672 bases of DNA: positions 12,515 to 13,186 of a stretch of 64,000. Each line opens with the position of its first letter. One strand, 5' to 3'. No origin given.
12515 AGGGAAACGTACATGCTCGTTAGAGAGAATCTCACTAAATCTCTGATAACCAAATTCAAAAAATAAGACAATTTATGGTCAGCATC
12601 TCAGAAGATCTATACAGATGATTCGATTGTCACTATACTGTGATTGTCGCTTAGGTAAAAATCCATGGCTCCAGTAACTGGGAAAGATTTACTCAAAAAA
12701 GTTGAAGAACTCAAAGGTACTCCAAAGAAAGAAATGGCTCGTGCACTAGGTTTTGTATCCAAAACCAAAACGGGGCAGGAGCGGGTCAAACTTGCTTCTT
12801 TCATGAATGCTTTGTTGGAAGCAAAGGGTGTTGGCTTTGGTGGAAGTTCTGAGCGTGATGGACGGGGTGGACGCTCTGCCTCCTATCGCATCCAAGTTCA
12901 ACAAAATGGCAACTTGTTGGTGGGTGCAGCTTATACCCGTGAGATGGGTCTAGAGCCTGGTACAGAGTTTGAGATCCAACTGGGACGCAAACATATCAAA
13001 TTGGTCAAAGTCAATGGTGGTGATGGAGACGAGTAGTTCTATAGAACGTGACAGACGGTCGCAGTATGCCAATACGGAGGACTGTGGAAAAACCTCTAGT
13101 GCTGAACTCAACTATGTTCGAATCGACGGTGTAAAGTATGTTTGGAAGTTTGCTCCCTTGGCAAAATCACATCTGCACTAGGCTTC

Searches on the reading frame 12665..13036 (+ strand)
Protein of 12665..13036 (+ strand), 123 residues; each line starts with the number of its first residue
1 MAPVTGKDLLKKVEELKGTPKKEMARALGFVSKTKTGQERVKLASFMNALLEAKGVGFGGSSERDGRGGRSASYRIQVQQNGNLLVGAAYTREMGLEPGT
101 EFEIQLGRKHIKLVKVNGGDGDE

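Call 3: search_protein_families(library=pfam, proteins=[window:12665-13036:+])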
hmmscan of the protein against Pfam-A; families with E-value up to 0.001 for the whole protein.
window:12665-13036:+ (123 aa): 1 family
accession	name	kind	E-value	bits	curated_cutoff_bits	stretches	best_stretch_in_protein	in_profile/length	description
PF14250.11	AbrB-like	-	1.9e-32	111.6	25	1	45-113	1-70/70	AbrB-like transcriptional regulator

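Call 4: search_protein_families(library=ncbifam, proteins=[window:12665-13036:+])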
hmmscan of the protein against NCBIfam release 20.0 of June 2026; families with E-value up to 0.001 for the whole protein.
window:12665-13036:+ (123 aa): 0 families
